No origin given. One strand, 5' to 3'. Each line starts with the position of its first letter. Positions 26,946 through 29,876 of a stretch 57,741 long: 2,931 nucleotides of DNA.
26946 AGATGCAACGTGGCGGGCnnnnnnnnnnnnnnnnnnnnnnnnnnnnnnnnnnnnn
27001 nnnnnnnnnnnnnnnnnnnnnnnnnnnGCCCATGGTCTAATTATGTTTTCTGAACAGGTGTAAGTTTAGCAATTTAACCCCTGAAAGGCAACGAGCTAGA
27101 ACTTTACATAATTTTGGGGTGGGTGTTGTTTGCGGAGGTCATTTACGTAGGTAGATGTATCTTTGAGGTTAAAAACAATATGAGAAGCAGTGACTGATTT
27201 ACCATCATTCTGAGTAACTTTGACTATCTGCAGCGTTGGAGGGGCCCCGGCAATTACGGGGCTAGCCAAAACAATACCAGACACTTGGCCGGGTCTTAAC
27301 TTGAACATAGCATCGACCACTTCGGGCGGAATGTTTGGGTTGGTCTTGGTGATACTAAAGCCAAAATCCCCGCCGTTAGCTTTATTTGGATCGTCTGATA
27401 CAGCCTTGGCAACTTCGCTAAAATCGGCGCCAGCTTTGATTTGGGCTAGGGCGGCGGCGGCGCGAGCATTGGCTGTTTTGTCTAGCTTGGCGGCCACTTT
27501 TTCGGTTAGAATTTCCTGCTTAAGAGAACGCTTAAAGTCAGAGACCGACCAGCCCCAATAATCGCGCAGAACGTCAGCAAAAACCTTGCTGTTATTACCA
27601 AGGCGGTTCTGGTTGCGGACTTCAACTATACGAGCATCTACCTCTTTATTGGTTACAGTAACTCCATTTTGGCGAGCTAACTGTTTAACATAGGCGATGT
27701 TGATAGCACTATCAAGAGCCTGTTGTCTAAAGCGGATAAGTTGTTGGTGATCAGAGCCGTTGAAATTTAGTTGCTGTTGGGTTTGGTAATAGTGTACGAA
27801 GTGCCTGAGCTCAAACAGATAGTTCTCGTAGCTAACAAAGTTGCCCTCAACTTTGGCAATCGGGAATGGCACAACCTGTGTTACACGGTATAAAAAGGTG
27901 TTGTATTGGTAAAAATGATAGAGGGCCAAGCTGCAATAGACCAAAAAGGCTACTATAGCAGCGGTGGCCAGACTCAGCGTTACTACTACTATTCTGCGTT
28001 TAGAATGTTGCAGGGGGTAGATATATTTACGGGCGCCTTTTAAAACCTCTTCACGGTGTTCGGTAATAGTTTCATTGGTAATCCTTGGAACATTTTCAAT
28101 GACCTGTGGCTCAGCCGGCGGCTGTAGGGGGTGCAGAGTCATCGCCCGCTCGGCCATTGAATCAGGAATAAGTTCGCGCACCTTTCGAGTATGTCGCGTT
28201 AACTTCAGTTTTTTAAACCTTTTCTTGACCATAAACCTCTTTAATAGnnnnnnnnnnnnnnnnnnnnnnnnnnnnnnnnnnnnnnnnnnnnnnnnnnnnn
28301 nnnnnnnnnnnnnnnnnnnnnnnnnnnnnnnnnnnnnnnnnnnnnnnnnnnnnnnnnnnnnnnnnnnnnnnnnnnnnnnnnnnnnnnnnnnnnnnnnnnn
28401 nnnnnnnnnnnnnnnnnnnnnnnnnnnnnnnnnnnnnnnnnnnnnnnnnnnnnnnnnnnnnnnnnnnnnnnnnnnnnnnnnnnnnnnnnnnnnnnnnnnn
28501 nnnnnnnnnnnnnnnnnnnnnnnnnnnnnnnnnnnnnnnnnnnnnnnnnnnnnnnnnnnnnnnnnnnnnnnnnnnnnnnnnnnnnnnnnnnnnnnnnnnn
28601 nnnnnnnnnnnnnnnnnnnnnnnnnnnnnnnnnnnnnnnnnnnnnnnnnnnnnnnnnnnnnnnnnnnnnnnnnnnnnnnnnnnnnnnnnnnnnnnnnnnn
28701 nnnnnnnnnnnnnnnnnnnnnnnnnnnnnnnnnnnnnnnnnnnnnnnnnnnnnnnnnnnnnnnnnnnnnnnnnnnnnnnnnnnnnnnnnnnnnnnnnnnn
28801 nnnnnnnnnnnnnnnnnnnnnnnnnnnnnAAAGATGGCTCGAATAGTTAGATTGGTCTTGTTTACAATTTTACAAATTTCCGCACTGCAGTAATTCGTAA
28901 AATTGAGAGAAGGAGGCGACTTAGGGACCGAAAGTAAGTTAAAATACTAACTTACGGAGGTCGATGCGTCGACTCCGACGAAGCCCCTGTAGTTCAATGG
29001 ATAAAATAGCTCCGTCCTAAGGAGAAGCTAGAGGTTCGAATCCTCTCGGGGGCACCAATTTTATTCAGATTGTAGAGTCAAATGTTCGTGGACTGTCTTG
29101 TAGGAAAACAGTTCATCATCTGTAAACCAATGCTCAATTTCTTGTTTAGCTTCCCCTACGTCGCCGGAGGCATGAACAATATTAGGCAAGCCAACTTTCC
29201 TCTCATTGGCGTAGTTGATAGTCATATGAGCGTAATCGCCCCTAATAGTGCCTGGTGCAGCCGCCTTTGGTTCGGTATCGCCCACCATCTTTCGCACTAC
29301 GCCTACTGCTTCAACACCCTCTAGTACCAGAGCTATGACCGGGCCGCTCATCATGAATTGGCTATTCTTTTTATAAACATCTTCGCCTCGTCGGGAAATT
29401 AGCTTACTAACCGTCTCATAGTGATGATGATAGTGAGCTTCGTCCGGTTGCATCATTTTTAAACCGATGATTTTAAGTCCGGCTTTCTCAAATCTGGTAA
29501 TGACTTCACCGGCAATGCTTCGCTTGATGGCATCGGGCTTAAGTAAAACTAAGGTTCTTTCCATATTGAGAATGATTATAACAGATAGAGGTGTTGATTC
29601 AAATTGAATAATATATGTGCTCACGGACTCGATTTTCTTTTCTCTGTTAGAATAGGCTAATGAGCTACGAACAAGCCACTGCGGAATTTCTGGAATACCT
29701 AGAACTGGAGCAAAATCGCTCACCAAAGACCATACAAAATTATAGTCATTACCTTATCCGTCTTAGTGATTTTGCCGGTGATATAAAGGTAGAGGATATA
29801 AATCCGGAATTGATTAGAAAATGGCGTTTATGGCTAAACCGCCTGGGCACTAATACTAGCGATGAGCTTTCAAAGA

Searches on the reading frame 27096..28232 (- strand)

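Call 16: search_protein_families(library=pfam, proteins=[window:27096-28232:-])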
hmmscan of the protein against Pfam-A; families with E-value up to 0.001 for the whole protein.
window:27096-28232:- (378 aa): 6 families
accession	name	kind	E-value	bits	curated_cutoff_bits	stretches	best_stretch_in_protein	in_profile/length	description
PF13624.11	SurA_N_3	-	4.7e-14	53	27.2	1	91-246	14-161/162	SurA-like N-terminal domain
PF00639.27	Rotamase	-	4.9e-13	50.3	21.7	1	245-322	9-85/97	PPIC-type PPIASE domain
PF13616.12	Rotamase_3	-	2e-11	44.9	22.5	1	247-321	29-101/116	PPIC-type PPIASE domain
PF13623.11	SurA_N_2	-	1.5e-08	35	28.5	1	96-207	17-124/145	SurA-like N-terminal domain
PF13145.12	Rotamase_2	-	6.8e-06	27.3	27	1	254-322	34-95/121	PPIC-type PPIASE domain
PF09312.16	SurA_N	-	0.00066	20.3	30.8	0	159-246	33-117/118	SurA N-terminal domain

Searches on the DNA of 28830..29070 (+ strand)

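Call 58: search_dna_similar(query=window:28850-28982:+, collection=plasmids, mode=distant, max_evalue=0.01)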
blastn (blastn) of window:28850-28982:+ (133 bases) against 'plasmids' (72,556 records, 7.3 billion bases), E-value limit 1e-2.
No match.

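Call 68: search_rna_families(source=window, start=28830, end=29070, threshold=evalue, max_evalue=5)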
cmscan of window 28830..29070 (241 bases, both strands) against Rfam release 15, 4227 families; matches with E-value up to 5: 2.
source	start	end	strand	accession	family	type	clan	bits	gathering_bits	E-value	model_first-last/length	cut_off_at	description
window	28983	29054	+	RF00005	tRNA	Gene; tRNA;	CL00001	52.5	29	7.8e-11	1-71/71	no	tRNA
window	28983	29055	-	RF04354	Plastid-ycf2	Cis-reg;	-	23.2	65.7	0.0099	1-75/75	no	Plastid-ycf2 5UTR RNA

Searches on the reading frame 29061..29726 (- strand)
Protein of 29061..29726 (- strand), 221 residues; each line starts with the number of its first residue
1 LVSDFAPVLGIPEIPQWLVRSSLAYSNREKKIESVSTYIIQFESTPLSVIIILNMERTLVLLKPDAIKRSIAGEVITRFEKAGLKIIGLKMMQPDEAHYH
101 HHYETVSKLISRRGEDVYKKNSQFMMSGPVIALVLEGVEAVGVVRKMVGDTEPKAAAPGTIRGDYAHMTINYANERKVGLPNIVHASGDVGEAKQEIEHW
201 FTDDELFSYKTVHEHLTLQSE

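Call 16: search_protein_families(library=pfam, proteins=[window:29061-29726:-])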
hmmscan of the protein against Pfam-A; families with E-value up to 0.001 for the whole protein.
window:29061-29726:- (221 aa): 1 family
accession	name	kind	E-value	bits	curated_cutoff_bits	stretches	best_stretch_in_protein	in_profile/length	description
PF00334.24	NDK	-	5e-41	140.2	27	1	56-205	1-134/135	Nucleoside diphosphate kinase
